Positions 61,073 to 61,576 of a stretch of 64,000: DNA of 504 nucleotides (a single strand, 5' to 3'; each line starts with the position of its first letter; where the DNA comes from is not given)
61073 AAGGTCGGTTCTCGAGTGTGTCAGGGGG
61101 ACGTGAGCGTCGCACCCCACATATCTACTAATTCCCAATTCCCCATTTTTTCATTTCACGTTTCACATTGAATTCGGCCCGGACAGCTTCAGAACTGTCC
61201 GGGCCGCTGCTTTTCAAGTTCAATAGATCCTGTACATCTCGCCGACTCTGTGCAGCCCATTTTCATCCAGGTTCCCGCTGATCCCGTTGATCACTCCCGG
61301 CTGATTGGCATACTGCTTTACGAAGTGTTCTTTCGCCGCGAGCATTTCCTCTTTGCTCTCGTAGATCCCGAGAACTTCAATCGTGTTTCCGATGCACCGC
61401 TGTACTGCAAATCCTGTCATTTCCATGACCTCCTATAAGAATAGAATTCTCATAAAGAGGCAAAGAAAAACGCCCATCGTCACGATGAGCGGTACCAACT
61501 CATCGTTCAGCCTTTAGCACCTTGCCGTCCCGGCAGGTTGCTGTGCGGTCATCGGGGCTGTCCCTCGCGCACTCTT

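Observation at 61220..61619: P4-less SAM-I-type riboswitch with dual (termination plus SD-sequestration) control of an orphan 66-aa ORF inside the island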

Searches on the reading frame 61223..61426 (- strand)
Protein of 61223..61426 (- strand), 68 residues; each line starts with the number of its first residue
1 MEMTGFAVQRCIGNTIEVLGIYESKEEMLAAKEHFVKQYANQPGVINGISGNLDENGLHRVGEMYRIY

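Call 5: search_protein_families(library=pfam, proteins=[window:61223-61420:-], max_evalue=0.01)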
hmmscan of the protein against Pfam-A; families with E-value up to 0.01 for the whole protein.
seq(66 aa): 0 families

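Call 6: search_protein_families(library=phrogs, proteins=[window:61223-61420:-], max_evalue=0.1)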
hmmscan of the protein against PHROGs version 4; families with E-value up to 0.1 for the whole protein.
seq(66 aa): 1 family
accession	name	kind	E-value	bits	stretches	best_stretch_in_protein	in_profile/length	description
phrog_18327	-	unknown function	0.017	16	1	13-57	10-55/68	-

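Call 7: find_homologous_proteins(query=window:61223-61426:-, max_evalue=0.01)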
Query seq(68 aa) (68 aa): 90 proteins with E <= 0.01 among 90 candidates.
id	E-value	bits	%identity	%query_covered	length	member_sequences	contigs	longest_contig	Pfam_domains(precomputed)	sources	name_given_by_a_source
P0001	1.2e-34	135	95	97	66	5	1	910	-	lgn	-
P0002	5.0e-32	126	88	100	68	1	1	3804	-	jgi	-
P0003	8.6e-32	126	91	97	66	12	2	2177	-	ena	-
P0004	4.1e-31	123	87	100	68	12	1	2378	-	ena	-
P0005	5.5e-31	123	85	100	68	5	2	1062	-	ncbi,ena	-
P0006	1.8e-30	121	89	97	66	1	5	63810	-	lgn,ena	-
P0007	6.4e-30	120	86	97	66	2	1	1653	-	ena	-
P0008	6.8e-30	120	91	97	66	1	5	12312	-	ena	-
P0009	7.0e-30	120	85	97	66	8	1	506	-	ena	-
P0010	1.3e-29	119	86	97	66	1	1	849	-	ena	-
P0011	1.8e-29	118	83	97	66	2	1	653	-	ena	-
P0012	1.9e-29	118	82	100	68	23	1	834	-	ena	-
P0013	3.6e-29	117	86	97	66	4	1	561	-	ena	-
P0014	4.0e-29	117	86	97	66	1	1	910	-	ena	-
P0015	4.7e-29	117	85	97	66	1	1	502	-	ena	-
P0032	1.3e-27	112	80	97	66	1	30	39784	-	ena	-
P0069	1.2e-23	100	73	97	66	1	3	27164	-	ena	-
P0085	8.7e-20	88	68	97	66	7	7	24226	-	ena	-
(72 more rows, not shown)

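Call 8: find_encoding_contigs(protein=P0032, flank=6000, max_places=4)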
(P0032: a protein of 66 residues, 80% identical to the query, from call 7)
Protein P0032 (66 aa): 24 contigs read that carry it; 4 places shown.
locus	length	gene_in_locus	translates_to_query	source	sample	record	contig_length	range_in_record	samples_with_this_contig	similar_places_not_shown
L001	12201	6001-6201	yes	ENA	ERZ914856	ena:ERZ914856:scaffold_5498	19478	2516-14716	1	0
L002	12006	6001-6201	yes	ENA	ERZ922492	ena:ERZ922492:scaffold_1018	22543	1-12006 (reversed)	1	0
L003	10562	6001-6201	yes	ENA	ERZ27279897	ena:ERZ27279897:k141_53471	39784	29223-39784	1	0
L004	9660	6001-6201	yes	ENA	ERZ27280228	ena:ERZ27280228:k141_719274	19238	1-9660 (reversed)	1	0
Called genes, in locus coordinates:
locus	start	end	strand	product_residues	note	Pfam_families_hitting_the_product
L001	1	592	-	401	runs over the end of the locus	PF08378:NERD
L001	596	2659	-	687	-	PF00580:UvrD-helicase, PF13086:AAA_11 (faint), PF13245:AAA_19, PF13361:UvrD_C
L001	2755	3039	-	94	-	-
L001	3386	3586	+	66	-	-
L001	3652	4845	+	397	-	-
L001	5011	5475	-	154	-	-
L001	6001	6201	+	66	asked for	-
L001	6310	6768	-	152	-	PF03413:PepSY (weak)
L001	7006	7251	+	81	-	PF05015:HigB-like_toxin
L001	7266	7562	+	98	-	-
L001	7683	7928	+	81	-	PF01713:Smr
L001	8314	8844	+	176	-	-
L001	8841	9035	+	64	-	PF12844:HTH_19, PF13560:HTH_31, PF01381:HTH_3, PF07022:Phage_CI_repr (weak), PF13413:HTH_25 (weak), PF13443:HTH_26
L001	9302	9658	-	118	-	PF08279:HTH_11 (faint)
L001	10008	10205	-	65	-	-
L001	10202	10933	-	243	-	-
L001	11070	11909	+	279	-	PF01381:HTH_3, PF12844:HTH_19 (weak), PF13443:HTH_26 (weak), PF13560:HTH_31 (weak), PF00717:Peptidase_S24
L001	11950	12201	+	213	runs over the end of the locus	PF02586:SRAP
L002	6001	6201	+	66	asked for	-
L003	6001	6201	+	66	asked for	-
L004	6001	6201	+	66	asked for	-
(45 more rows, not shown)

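Call 9: find_encoding_contigs(protein=P0085, flank=6000, max_places=4)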
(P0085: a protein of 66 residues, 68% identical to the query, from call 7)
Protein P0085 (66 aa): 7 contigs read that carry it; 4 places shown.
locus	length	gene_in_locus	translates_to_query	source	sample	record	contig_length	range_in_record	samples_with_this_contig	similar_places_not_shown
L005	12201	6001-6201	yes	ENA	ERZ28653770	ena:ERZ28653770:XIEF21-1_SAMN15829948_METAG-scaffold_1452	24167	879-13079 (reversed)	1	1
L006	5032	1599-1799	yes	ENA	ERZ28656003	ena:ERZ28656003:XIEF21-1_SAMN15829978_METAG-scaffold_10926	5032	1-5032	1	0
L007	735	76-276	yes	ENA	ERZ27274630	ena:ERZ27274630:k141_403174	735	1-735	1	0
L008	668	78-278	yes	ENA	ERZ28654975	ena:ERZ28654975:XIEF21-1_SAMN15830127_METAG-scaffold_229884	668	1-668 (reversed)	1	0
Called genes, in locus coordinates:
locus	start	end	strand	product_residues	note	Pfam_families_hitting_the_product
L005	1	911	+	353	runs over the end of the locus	-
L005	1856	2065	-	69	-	-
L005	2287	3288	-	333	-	PF12161:HsdM_N, PF02384:N6_Mtase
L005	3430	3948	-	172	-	-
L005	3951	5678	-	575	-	PF02384:N6_Mtase, PF13489:Methyltransf_23 (weak), PF08242:Methyltransf_12 (weak), PF13649:Methyltransf_25, PF13847:Methyltransf_31, PF01420:Methylase_S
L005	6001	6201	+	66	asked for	-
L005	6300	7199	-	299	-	PF03747:ADP_ribosyl_GH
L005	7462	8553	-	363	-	-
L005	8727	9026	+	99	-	-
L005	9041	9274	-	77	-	-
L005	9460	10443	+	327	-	PF02574:S-methyl_trans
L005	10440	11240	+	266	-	PF00376:MerR, PF12728:HTH_17 (faint), PF13411:MerR_1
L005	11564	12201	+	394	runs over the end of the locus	PF01053:Cys_Met_Meta_PP, PF00155:Aminotran_1_2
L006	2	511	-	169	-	PF14512:TM1586_NiRdase (faint), PF00881:Nitroreductase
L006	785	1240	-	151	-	-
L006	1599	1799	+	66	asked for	-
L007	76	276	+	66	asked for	-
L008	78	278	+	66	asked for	-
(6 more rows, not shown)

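Call 10: find_encoding_contigs(protein=P0069, flank=6000, max_places=3)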
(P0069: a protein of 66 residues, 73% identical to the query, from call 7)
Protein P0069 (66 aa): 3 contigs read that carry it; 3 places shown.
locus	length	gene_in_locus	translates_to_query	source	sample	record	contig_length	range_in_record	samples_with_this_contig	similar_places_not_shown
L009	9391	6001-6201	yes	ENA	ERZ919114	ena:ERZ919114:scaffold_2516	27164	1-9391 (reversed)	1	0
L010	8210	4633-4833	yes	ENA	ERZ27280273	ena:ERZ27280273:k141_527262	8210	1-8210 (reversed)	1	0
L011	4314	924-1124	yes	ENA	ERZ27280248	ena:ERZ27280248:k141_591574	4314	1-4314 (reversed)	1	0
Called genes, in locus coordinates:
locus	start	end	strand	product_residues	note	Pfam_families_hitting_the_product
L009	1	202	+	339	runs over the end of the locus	PF28530:DUF8426, PF04471:Mrr_cat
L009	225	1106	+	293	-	-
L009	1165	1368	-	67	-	-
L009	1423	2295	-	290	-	PF01661:Macro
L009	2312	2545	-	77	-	-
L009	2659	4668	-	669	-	PF04205:FMN_bind, PF07992:Pyr_redox_2 (faint), PF00890:FAD_binding_2, PF01266:DAO, PF03486:HI0933_like (faint)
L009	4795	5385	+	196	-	PF00126:HTH_1, PF03466:LysR_substrate (weak)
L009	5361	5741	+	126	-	PF03466:LysR_substrate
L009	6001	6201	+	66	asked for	-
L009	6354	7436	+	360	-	-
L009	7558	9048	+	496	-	PF06094:GGACT, PF13772:AIG2_2 (faint)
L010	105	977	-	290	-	PF01661:Macro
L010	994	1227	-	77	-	-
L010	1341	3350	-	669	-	PF04205:FMN_bind, PF07992:Pyr_redox_2 (faint), PF00890:FAD_binding_2, PF01266:DAO, PF03486:HI0933_like (faint)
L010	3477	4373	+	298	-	PF00126:HTH_1, PF03466:LysR_substrate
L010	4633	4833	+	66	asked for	-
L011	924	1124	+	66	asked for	-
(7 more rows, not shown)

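Call 14: find_related_loci(query=A1, collection=genome_contigs, flank=4000)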
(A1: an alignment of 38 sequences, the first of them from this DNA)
Query A1 (66 aa) in genome_contigs; peptide patterns used: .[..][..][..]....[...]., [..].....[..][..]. (x = any residue, [..] = any of these).
13 stretches matched a pattern; 2 encode a relative of the query (tblastn E <= 1e-3); 2 distinct loci.
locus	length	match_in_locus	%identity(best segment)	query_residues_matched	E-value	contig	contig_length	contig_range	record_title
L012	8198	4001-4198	76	1-66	2e-32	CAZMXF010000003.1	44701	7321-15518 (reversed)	MAG TPA_asm: uncultured Oscillospiraceae bacterium isolate SRP278969_co1_70 genome assembly, contig: NODE_622_length_447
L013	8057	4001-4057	89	1-19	2e-7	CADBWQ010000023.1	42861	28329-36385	MAG: Ruminococcaceae bacterium isolate RUG14376 genome assembly, contig: RUG14376_asm_23, whole genome shotgun sequence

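Call 21: predict_structure(alignment_id=A1)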
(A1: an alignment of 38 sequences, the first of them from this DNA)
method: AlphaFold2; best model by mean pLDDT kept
length: 66 residues; sequences in the alignment: 38
mean_pLDDT: 95.0   pTM: 0.82
mean pLDDT of the five models: 95.0, 94.7, 92.1, 91.7, 86.5
residues with pLDDT >= 90: 59; 70-90: 7; 50-70: 0; < 50: 0
segments of 3 or more residues with pLDDT < 50: none
pLDDT, mean of each block of 10 residues (from residue 1): 94 96 97 97 96 91 93
secondary structure, 60 per line:
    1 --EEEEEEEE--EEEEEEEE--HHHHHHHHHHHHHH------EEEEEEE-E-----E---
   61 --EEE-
elements in order: E3-10 E13-20 H23-36 E43-49 E63-65

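Call 25: fold_search(model_id=the predicted structure, library=pdb)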
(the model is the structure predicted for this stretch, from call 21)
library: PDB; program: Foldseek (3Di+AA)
matches with E <= 10: 350; with E <= 0.001: 0
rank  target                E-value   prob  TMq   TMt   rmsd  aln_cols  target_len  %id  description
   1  6gg9_C                6.5e-01  0.11  0.28  0.15  13.5       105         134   10  Crystal structures of a short blue light photoreceptor protein PpSB1-LOV mutant (dark state) - R61H/R66I (released 2018-07-25)
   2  4x6c_C                9.7e-01  0.12  0.29  0.10  11.4       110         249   10  CD1a ternary complex with lysophosphatidylcholine and BK6 TCR (released 2015-01-28)
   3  1t3y                  1.1e+00  0.18  0.31  0.20   8.8        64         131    9  Three Crystal Structures of Human Coactosin-like Protein (released 2005-08-23)
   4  1i1k_A                1.1e+00  0.14  0.30  0.09  11.8        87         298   11  CRYSTAL STRUCTURE OF ESCHELICHIA COLI BRANCHED-CHAIN AMINO ACID AMINOTRANSFERASE. (released 2001-07-04)
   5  1i1l_A                1.1e+00  0.14  0.30  0.09  11.9        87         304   11  CRYSTAL STRUCTURE OF ESCHELICHIA COLI BRANCHED-CHAIN AMINO ACID AMINOTRANSFERASE. (released 2001-07-04)
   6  8a98_B                1.2e+00  0.08  0.26  0.08  10.5        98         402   16  CRYO-EM STRUCTURE OF LEISHMANIA MAJOR 80S RIBOSOME : snoRNA MUTANT (released 2023-10-11)
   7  5dqu_F                1.4e+00  0.08  0.25  0.19   8.1        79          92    6  Crystal Structure of Cas-DNA-10 complex (released 2015-11-11)
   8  8ynq_A                1.5e+00  0.12  0.33  0.06  11.4        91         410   15  ATP-grasp peptide ligase from Streptomyces (released 2025-02-19)
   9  6gg9_A                1.6e+00  0.07  0.28  0.15  13.3       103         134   11  Crystal structures of a short blue light photoreceptor protein PpSB1-LOV mutant (dark state) - R61H/R66I (released 2018-07-25)
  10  7fao_A                1.7e+00  0.44  0.43  0.33   3.4        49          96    4  Top7 surface mutant K42A Q43A K46A K57S K58S, and I68R (released 2022-05-18)
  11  8ova_Bf               1.7e+00  0.09  0.28  0.09   9.0       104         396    9  CRYO-EM STRUCTURE OF TRYPANOSOMA BRUCEI PROCYCLIC FORM 80S RIBOSOME : PARENTAL STRAIN (released 2023-11-29)
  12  5j3w_A                1.7e+00  0.07  0.29  0.15  13.4       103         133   11  Crystal structures reveal signaling states of a short blue light photoreceptor protein PpSB1-LOV (dark state) (released 2016-06-22)
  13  1eyg_A                1.7e+00  0.02  0.17  0.11  14.9        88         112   12  Crystal structure of chymotryptic fragment of E. coli ssb bound to two 35-mer single strand DNAS (released 2000-08-01)
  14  7ryn_A                1.8e+00  0.10  0.29  0.09  11.2       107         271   10  CD1a-sulfatide-gdTCR complex (released 2022-05-18)
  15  5nvm_C                1.9e+00  0.41  0.49  0.25   3.9        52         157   12  Crystal structure of the human 4EHP-GIGYF2 complex lacking the auxiliary sequences (released 2017-07-26)
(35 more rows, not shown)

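Call 26: search_protein_representatives(alignment_id=A1)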
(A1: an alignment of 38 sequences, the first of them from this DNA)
Query: 38 sequences, 66 profile positions. Proteins with E-value up to 0.001 (for the whole library): 23; up to 1e-10: 8; up to 1e-30: 1. The best 23 are listed.
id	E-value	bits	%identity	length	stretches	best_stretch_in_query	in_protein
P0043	4.6e-38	145.5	-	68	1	1-66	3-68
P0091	2.4e-22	95.1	-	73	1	1-60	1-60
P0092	2.0e-20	89.0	-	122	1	1-45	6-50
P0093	1.1e-16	77.0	-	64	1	1-66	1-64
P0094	1.2e-14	70.4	-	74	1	1-57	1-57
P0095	1.5e-14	70.1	-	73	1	1-65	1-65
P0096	1.6e-11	60.4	-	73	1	1-56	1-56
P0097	2.0e-11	60.2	-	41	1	26-65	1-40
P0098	1.9e-10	57.0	-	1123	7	11-54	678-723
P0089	6.7e-10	55.2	-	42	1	36-66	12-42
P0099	2.8e-09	53.3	-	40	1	26-64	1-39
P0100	3.2e-08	49.9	-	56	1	1-25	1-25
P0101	4.6e-08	49.4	-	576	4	4-39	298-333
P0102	1.5e-07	47.7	-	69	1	1-63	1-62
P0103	8.8e-07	45.3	-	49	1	1-24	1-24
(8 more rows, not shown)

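Call 29: fold_search(model_id=the predicted structure, library=viral)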
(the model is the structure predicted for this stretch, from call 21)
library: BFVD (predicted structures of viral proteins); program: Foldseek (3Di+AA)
matches with E <= 10: 1210; with E <= 0.001: 0
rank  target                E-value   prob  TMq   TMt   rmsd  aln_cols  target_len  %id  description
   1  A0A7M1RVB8            2.4e-02  1.00  0.59  0.40   6.7        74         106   18  Uncharacterized protein [uncultured phage cr272_1]
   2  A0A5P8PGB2            4.8e-02  1.00  0.64  0.73   4.7        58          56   16  (no name in the UniProt tables at hand)
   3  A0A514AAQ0            5.1e-02  1.00  0.62  0.45   7.5        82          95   12  Uncharacterized protein [Bacillus phage Karezi]
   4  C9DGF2                5.7e-02  1.00  0.63  0.56   4.8        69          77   19  Uncharacterized protein [Delftia phage PhiW-14]
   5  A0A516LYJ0            6.4e-02  1.00  0.68  0.65   3.7        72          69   15  (no name in the UniProt tables at hand)
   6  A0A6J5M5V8            6.4e-02  0.98  0.58  0.54   4.5        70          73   26  DUF7336 domain-containing protein [uncultured Caudovirales phage]
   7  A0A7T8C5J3            7.6e-02  0.99  0.56  0.52   4.0        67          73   12  (no name in the UniProt tables at hand)
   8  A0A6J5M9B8            8.1e-02  0.99  0.61  0.62   3.9        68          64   18  Uncharacterized protein [uncultured Caudovirales phage]
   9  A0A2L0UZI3            8.1e-02  0.96  0.51  0.44   6.7        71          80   22  Uncharacterized protein [Agrobacterium phage Atu_ph07]
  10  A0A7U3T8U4            9.6e-02  0.99  0.58  0.63   5.8        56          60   12  Uncharacterized protein [Bacillus phage Anthos]
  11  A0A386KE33            1.1e-01  1.00  0.65  0.77   2.7        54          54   15  Uncharacterized protein [Acinetobacter phage vB_AbaM_B09_Aci05]
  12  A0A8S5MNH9            1.1e-01  0.95  0.49  0.53   5.9        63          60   17  Uncharacterized protein [Siphoviridae sp. ctZZK17]
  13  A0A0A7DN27            1.2e-01  1.00  0.62  0.71   2.9        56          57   14  DUF7336 domain-containing protein [Lactobacillus phage Ldl1]
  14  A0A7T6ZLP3            1.4e-01  0.60  0.38  0.32   5.5        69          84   19  (no name in the UniProt tables at hand)
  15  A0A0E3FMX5            1.4e-01  0.97  0.52  0.56   4.4        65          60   11  Uncharacterized protein [Synechococcus phage ACG-2014f]
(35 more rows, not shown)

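Call 32: find_homologous_proteins(query=A2, max_evalue=0.001)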
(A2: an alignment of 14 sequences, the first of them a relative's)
Query A2 (14 sequences) (69 aa, profile of the alignment): 132 proteins with E <= 0.001 among 273 candidates; the best 120 are listed.
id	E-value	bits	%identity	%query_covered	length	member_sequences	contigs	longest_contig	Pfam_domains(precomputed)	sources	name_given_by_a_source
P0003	9.3e-30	120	42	94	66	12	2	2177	-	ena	-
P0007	1.2e-28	117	43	81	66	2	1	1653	-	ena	-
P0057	2.6e-28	116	39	94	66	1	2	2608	-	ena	-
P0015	2.7e-28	116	41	81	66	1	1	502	-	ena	-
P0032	3.2e-28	115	41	81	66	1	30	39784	-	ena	-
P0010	3.3e-28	115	41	94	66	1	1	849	-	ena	-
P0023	3.6e-28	115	41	81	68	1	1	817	-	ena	-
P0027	3.7e-28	115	43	81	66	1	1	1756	-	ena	-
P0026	4.1e-28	115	39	81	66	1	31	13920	-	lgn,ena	-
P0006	4.3e-28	115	41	94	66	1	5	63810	-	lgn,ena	-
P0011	4.3e-28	115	39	94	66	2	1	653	-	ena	-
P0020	4.3e-28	115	43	81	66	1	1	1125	-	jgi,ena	-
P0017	4.5e-28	115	39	81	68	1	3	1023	-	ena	-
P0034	4.6e-28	115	47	94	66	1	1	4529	-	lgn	-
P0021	4.7e-28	115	41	81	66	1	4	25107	-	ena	-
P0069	1.9e-26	110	39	81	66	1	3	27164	-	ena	-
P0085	2.2e-26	109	34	77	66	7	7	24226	-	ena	-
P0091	1.4e-25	107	38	99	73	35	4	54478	-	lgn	-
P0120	1.9e-23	100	35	87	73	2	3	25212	-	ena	-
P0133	3.1e-19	86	46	100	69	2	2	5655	-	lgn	-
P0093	1.0e-18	85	32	77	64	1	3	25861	-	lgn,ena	-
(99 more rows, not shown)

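Call 33: find_encoding_contigs(protein=P0091, flank=5000, max_places=3)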
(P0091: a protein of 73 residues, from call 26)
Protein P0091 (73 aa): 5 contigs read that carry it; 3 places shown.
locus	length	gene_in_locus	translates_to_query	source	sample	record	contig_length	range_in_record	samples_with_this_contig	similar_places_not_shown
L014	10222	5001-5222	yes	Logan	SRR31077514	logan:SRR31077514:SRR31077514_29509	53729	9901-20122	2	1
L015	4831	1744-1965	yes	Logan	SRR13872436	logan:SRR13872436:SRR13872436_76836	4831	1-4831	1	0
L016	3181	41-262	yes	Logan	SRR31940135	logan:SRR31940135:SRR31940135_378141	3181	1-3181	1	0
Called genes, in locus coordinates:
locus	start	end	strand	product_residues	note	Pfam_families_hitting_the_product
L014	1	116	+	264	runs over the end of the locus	PF02384:N6_Mtase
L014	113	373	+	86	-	-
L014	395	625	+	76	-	-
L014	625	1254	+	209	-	-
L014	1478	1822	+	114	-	-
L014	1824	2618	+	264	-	-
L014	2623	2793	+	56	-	-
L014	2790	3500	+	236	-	-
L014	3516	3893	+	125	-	-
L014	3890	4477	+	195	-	-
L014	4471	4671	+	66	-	-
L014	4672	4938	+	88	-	-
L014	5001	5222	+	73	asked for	-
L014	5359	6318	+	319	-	PF00589:Phage_integrase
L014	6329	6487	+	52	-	-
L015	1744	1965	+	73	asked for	-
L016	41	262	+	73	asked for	-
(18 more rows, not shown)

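Call 34: find_encoding_contigs(protein=P0120, flank=5000, max_places=3)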
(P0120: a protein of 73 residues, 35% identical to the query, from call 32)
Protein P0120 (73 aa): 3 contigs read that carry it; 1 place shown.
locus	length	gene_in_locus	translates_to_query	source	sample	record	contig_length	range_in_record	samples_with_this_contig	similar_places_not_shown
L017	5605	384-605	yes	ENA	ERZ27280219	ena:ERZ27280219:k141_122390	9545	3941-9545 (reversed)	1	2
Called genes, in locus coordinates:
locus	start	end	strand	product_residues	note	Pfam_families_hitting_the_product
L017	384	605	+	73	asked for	-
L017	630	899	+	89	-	PF12773:DZR (faint)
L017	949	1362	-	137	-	-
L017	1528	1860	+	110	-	-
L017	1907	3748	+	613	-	PF19789:DUF6273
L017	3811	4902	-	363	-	-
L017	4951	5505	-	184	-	-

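Call 35: find_encoding_contigs(protein=P0093, flank=5000, max_places=3)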
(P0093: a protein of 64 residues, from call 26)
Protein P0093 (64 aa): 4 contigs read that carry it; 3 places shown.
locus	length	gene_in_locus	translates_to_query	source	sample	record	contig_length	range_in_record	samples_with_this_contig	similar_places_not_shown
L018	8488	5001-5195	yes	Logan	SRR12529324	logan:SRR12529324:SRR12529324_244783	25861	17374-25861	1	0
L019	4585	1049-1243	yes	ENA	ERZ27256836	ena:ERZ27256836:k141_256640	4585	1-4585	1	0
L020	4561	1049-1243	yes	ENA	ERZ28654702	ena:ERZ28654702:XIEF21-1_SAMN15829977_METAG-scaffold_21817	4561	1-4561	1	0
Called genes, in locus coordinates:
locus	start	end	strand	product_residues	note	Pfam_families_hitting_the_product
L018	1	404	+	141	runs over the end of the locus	-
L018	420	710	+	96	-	-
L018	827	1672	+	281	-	PF02384:N6_Mtase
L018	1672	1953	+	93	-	-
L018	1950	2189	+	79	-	-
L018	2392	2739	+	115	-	-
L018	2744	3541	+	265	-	-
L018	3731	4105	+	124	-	-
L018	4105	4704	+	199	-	-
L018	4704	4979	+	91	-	-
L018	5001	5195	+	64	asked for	-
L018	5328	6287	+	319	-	PF00589:Phage_integrase (weak)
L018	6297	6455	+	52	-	-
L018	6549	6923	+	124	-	PF02452:PemK_toxin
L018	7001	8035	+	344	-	-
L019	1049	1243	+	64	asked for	-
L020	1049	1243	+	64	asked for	-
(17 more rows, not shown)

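Call 36: find_encoding_contigs(protein=P0133, flank=5000, max_places=2)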
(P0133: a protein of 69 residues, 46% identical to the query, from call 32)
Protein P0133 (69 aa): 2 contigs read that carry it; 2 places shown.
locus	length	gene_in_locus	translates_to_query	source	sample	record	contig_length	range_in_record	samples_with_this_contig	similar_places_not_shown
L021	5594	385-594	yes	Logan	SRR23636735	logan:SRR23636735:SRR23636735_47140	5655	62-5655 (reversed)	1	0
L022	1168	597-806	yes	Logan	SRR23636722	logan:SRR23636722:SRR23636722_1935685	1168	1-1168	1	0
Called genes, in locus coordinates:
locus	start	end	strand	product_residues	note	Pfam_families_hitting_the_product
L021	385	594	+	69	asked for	-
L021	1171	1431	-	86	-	-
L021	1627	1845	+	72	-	PF13443:HTH_26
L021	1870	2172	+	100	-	PF23451:Zn_ribbon_PaaD (faint)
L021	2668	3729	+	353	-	-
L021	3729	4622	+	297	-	-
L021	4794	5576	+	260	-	-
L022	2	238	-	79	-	?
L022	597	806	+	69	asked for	-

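Call 66: search_protein_families(library=padloc, proteins=[window:61223-61420:-], max_evalue=0.01)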
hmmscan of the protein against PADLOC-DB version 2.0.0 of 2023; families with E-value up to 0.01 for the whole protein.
seq(66 aa): 0 families

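Call 70: search_dna_similar(query=window:61223-61420:-, collection=phages, mode=protein, max_evalue=0.01, max_rows=15)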
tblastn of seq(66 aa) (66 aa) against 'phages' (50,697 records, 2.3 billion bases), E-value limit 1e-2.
No match.
